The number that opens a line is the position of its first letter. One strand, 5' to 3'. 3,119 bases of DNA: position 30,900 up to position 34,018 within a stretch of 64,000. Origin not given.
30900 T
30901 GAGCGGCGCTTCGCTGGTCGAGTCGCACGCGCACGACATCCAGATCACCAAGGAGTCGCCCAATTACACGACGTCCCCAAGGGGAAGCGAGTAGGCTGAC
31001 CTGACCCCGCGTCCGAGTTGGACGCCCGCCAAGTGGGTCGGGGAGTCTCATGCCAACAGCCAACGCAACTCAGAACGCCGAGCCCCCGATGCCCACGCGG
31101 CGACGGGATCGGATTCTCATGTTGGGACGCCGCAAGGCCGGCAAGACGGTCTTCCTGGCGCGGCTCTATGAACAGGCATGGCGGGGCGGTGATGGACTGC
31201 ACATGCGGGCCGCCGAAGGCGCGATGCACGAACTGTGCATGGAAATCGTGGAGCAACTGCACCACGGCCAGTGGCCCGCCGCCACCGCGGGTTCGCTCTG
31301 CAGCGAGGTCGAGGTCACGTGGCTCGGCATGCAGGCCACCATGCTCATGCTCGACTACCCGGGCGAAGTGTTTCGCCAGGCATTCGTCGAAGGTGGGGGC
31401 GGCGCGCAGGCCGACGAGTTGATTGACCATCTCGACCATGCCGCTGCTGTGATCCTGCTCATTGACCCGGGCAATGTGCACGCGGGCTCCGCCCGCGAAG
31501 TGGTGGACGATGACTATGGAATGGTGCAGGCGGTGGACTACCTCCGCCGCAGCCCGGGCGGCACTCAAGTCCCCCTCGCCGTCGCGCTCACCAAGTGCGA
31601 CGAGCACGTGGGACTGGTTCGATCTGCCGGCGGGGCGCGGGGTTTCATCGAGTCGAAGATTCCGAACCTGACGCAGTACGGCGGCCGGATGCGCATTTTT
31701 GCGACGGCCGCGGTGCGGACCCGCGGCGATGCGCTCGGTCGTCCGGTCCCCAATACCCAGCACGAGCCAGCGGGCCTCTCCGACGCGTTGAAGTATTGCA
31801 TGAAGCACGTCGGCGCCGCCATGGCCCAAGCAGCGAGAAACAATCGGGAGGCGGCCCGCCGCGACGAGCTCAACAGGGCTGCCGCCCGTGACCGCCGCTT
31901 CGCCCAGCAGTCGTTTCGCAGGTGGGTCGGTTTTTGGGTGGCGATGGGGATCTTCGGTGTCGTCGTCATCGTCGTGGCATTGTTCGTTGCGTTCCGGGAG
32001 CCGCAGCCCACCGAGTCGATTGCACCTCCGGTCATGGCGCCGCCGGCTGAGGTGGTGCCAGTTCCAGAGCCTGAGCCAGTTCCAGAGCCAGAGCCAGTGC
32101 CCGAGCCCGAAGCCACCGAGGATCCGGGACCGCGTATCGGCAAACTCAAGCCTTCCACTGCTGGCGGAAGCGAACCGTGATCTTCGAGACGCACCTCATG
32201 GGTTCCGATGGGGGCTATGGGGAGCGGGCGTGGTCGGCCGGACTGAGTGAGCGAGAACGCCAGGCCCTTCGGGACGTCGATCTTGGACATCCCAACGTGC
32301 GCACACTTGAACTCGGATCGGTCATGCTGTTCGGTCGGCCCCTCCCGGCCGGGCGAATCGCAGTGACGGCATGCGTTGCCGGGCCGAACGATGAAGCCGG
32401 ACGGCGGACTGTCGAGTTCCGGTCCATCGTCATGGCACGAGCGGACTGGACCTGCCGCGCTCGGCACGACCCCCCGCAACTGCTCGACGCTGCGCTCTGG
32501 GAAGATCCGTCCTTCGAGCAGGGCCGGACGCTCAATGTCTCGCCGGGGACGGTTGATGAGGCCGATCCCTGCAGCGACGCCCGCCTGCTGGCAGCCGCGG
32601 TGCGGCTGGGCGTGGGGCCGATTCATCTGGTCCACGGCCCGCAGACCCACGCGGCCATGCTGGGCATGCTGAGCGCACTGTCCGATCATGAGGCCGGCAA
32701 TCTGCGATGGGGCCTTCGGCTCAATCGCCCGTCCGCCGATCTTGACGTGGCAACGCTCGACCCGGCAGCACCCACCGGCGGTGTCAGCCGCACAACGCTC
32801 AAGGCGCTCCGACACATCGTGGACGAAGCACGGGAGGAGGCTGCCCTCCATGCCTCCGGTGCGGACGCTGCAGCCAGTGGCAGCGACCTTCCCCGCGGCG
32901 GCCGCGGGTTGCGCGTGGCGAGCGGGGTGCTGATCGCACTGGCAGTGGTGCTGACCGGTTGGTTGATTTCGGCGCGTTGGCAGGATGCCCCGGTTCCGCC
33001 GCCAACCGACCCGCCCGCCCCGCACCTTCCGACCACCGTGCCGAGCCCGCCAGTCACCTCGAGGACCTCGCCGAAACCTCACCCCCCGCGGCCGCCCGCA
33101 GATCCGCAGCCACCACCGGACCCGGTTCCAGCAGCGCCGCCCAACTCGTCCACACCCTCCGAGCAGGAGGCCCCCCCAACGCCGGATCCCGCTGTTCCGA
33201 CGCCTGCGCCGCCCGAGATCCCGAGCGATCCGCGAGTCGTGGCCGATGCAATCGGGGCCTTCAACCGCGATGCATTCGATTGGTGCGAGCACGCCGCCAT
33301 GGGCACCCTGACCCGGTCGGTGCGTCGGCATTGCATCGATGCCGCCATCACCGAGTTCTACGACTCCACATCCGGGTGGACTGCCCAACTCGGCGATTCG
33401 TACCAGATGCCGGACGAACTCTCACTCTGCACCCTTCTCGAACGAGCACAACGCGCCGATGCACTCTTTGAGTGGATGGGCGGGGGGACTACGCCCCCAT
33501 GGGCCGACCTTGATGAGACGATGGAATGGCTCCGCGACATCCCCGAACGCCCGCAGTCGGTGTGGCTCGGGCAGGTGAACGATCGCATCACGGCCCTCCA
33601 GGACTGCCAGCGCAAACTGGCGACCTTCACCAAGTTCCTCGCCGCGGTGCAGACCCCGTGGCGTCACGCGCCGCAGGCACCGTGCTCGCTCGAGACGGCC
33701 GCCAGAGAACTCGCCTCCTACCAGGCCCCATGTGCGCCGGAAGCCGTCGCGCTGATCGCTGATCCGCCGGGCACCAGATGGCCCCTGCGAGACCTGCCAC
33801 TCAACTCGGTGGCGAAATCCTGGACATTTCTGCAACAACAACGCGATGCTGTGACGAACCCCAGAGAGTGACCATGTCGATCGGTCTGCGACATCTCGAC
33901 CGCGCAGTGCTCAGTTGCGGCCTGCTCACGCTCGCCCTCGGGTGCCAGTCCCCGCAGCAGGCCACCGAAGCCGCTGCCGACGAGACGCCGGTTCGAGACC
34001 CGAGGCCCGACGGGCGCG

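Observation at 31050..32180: Small Ras-like GTPase that is itself an integral membrane protein with a periplasmic Pro-Glu tail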

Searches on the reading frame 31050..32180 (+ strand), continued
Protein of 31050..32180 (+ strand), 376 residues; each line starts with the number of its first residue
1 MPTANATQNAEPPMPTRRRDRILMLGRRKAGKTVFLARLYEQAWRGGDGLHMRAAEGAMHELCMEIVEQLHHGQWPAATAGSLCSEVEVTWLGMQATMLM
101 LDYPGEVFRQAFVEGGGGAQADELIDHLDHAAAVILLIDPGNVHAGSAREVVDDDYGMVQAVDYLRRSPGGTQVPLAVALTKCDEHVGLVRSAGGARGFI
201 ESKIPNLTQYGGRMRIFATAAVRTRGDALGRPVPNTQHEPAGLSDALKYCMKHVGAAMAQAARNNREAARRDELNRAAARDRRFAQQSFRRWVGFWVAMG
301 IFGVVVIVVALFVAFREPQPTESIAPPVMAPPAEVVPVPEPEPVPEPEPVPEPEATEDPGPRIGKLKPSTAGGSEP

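Call 75: find_related_loci(query=A2, collection=viral_contigs, flank=5000)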
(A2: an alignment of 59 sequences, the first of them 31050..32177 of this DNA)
Query A2 (376 aa) in viral_contigs; peptide patterns used: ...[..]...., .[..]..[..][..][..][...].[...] (x = any residue, [..] = any of these).
28 stretches matched a pattern; 1 encode a relative of the query (tblastn E <= 1e-3); 1 distinct loci.
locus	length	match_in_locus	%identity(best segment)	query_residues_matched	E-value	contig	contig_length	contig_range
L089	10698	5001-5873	36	19-306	3e-58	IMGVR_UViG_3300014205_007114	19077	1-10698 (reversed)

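Call 76: search_dna_similar(query=window:31050-32177:+, collection=plasmids, mode=protein, max_evalue=0.001, max_rows=10)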
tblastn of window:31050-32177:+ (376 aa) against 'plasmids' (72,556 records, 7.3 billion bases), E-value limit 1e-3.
No match.

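Call 78: search_protein_families(library=pfam, proteins=[L060:284-1723:+, L060:2518-3798:-, L060:3750-5003:-, L060:5816-7477:-, L060:8309-8944:-, L060:8960-9766:-, L060:10828-12711:+, L060:12717-14015:+, L060:14069-15088:+], max_evalue=0.001)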
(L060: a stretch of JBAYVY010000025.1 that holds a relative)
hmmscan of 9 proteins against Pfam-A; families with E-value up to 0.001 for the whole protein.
L060:284-1723:+ (480 aa): 0 families

L060:2518-3798:- (426 aa): 0 families

L060:3750-5003:- (417 aa): 0 families

L060:5816-7477:- (553 aa): 3 families
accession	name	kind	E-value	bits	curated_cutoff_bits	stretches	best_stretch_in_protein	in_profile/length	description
PF00239.26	Resolvase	-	8.6e-40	136.6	23.3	1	42-194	2-145/145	Resolvase, N terminal domain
PF13408.12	Zn_ribbon_recom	-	9.5e-17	61.6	25.3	1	332-393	1-58/58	Recombinase zinc beta ribbon domain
PF07508.19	Recombinase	-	2.5e-15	57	21.1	1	219-315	2-102/102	Recombinase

L060:8309-8944:- (211 aa): 0 families

L060:8960-9766:- (268 aa): 0 families

L060:10828-12711:+ (628 aa): 0 families

L060:12717-14015:+ (433 aa): 2 families
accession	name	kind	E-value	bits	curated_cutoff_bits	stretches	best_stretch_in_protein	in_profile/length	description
PF13365.12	Trypsin_2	-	1.2e-23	84.9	27.6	1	218-397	1-144/144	Trypsin-like peptidase domain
PF00089.32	Trypsin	-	1.6e-07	31.8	20.6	1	218-410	27-209/220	Trypsin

L060:14069-15088:+ (340 aa): 0 families

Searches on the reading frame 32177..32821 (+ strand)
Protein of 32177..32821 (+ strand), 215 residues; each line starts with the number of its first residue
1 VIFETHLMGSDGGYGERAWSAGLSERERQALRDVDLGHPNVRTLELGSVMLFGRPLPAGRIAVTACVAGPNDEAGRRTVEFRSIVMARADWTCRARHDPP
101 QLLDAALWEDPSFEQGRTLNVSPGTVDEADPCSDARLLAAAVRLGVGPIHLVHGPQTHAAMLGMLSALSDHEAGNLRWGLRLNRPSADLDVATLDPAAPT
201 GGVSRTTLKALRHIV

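Call 33: search_protein_representatives(protein=window:32177-32821:+)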
Query: 215 residues. Proteins with E-value up to 0.001 (for the whole library): 196; up to 1e-10: 82; up to 1e-30: 8. The best 150 are listed.
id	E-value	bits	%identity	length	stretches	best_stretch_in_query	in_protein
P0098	1.3e-133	459.5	100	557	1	8-215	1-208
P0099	5.1e-46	173.2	54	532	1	50-215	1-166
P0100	8.9e-41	156.1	43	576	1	3-201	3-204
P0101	8.3e-40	152.9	44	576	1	2-199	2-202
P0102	1.3e-37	145.7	44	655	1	3-204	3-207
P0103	2.4e-32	128.5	42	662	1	1-204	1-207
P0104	3.2e-31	124.8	40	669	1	3-200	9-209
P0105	9.5e-31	123.3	43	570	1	8-195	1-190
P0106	4.3e-29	117.9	39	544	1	3-198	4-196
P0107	3.6e-28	114.9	36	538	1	5-205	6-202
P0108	1.3e-27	113.0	42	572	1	3-205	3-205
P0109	2.3e-27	112.2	43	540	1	2-205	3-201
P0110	6.4e-23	97.7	38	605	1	3-209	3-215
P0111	9.8e-21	90.5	40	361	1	3-199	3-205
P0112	1.4e-20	90.0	37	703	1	4-202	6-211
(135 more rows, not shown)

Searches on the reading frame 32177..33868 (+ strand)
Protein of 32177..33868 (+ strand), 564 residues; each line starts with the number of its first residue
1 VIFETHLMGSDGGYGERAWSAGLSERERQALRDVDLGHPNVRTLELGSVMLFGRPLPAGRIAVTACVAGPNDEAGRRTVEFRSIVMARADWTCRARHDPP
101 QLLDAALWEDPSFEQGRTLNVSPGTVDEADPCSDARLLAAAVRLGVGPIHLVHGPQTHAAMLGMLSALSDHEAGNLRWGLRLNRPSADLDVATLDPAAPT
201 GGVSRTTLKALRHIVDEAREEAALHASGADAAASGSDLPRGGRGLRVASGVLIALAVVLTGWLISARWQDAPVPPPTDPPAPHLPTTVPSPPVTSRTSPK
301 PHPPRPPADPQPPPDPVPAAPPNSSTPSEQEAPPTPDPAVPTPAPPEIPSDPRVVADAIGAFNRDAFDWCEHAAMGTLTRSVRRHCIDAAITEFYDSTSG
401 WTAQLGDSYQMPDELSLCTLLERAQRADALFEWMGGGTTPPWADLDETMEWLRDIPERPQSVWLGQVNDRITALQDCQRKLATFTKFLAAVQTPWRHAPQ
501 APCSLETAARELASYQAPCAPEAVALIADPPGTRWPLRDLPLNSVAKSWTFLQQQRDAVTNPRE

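Call 3: search_protein_families(library=pfam, proteins=[window:32177-33868:+], max_evalue=0.1)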
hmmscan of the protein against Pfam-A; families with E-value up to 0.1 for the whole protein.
window:32177-33868:+ (564 aa): 1 family
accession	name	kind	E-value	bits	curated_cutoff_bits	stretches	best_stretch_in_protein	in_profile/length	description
PF20013.4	GAP1-N2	-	0.0071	16.8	24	1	9-112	16-126/139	GTPase-associated protein 1, N-terminal domain type 2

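Call 4: search_protein_families(library=ncbifam, proteins=[window:32177-33868:+], max_evalue=0.1)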
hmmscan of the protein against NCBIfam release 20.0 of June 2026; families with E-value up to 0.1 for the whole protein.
window:32177-33868:+ (564 aa): 1 family
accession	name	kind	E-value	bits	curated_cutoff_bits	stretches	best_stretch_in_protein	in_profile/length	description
NF033761.1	gliding_GltJ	equivalog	0.0025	16.9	450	1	240-352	370-484/671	adventurous gliding motility protein GltJ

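Call 16: find_homologous_proteins(query=window:32177-33868:+, max_evalue=0.001)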
Query window:32177-33868:+ (564 aa): 1 proteins with E <= 0.001 among 8000 candidates.
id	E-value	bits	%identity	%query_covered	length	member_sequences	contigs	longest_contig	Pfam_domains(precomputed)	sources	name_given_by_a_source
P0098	0.0e+0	1266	100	99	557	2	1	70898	-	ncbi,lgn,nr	ncbi:MAG: hypothetical protein QF561_04540 [Phycisphaerales bacterium]|nr:hypothetical protein [Phyc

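Call 40: search_protein_families(library=pfam, alignment_id=A4, max_evalue=0.001)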
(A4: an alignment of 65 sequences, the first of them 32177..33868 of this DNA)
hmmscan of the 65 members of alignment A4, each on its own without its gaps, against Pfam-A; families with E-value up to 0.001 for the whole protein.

A. member 1, window:32177-33868:+ (564 aa): 0 families

B. families by the number of members that match (of 65 scanned): 6 families
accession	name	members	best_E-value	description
PF20013.4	GAP1-N2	23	1.9e-09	GTPase-associated protein 1, N-terminal domain type 2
PF11617.13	Cu-binding_MopE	3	2.9e-07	Putative metal-binding motif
PF02412.23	TSP_3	2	0.00077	Thrombospondin type 3 repeat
PF00041.27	fn3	1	1.1e-10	Fibronectin type III domain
PF23657.1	DUF7151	1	3.8e-08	Domain of unknown function (DUF7151)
PF18370.7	RGI_lyase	1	4.9e-08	Rhamnogalacturonan I lyases beta-sheet domain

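Call 42: search_protein_families(library=padloc, proteins=[window:32177-33868:+], max_evalue=0.01)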
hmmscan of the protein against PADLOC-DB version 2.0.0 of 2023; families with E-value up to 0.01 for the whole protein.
window:32177-33868:+ (564 aa): 0 families

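Call 69: predict_structure(alignment_id=A4)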
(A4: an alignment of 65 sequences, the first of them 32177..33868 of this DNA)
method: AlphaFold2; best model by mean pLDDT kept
length: 564 residues; sequences in the alignment: 65
mean_pLDDT: 79.3   pTM: 0.49
mean pLDDT of the five models: 79.3, 77.1, 76.4, 75.7, 74.5
residues with pLDDT >= 90: 257; 70-90: 157; 50-70: 74; < 50: 76
segments of 3 or more residues with pLDDT < 50: 234-247, 294-299, 323-331, 373-411
pLDDT, mean of each block of 10 residues (from residue 1): 97 94 98 89 86 97 96 94 98 94 95 98 86 94 91 95 96 97 93 92 76 84 73 45 46 84 78 53 51 48 56 59 46 63 85 93 80 45 42 35 38 65 88 89 96 90 95 96 89 68 71 78 82 90 96 96 70
secondary structure, 60 per line:
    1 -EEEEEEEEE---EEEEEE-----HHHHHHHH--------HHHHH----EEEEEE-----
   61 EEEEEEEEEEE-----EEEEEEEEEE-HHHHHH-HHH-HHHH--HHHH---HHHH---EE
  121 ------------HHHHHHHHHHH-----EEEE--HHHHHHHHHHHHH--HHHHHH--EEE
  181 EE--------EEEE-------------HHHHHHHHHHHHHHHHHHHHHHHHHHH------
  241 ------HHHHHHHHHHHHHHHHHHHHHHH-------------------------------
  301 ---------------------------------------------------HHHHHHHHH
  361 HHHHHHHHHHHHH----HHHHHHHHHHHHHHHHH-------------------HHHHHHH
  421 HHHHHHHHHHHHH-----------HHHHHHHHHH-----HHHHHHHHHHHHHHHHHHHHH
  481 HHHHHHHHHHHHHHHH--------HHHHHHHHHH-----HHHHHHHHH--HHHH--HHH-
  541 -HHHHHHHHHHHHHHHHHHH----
elements in order: E2-10 E14-19 H25-32 H41-45 E50-55 E61-71 E77-86 H88-93 H99-102 H105-108 H112-115 H133-143 E149-152 H155-167 H170-175 E178-182 E191-194 H208-234 H247-269 H352-373 H378-394 H414-433 H445-454 H460-496 H505-514 H520-528 H531-534 H542-560

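Call 71: fold_search(model_id=the predicted structure, library=pdb)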
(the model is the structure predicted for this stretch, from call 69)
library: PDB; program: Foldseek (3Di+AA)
matches with E <= 10: 1014; with E <= 0.001: 0
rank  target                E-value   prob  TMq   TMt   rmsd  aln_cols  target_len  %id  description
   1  9t0n                  5.3e-03  1.00  0.25  0.39   7.3       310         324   11  Crystal structure of TagF (ACIAD2683) from Acinetobacter baylyi ADP1 (released 2025-11-12)
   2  6iz8_A                3.0e-02  0.89  0.13  0.29  11.7       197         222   15  Crystal Structure of TagF from Pseudomonas aeruginosa (released 2019-12-18)
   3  4zy8_D                4.3e-02  0.99  0.13  0.42   4.7       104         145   12  K. lactis Lst4 longin domain (released 2016-04-13)
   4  6ide_A                8.1e-02  0.18  0.08  0.16  13.5       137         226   15  Crystal structure of the Vibrio cholera VqmA-Ligand-DNA complex provides molecular mechanisms for drug design (released 2019-01-16)
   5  5krw_MODEL_1_A        9.0e-02  0.97  0.16  0.46   9.1       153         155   15  Recognition and targeting mechanisms by chaperones in flagella assembly and operation (released 2016-08-17)
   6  4zy8_A                9.4e-02  0.98  0.14  0.43   4.7       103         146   12  K. lactis Lst4 longin domain (released 2016-04-13)
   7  6ide_B                1.3e-01  0.16  0.08  0.16  12.5       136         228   13  Crystal structure of the Vibrio cholera VqmA-Ligand-DNA complex provides molecular mechanisms for drug design (released 2019-01-16)
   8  6cz6_A                1.6e-01  0.60  0.12  0.18   9.0       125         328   14  Mycobacterium tuberculosis transcriptional regulator (released 2019-04-17)
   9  4zy8_C                1.7e-01  0.90  0.13  0.40   5.8       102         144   14  K. lactis Lst4 longin domain (released 2016-04-13)
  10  6cz6_C                1.8e-01  0.63  0.12  0.19   8.7       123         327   12  Mycobacterium tuberculosis transcriptional regulator (released 2019-04-17)
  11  6cyj_A                1.8e-01  0.57  0.12  0.19   9.1       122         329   11  Mycobacterium tuberculosis transcriptional regulator (released 2019-04-17)
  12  6kju_B                2.0e-01  0.20  0.09  0.19  11.1       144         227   15  Huge conformation shift of Vibrio cholerae VqmA dimer in the absence of target DNA provides insight into DNA-binding m (released 2019-11-13)
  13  4zy8_B                2.8e-01  0.92  0.13  0.42   4.8       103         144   10  K. lactis Lst4 longin domain (released 2016-04-13)
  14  6cz6_D                3.3e-01  0.30  0.11  0.18  13.1       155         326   14  Mycobacterium tuberculosis transcriptional regulator (released 2019-04-17)
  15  4pho_A                4.0e-01  0.16  0.11  0.20  18.2       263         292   12  ClyA CC6/264 ox (2-303) (released 2014-09-24)
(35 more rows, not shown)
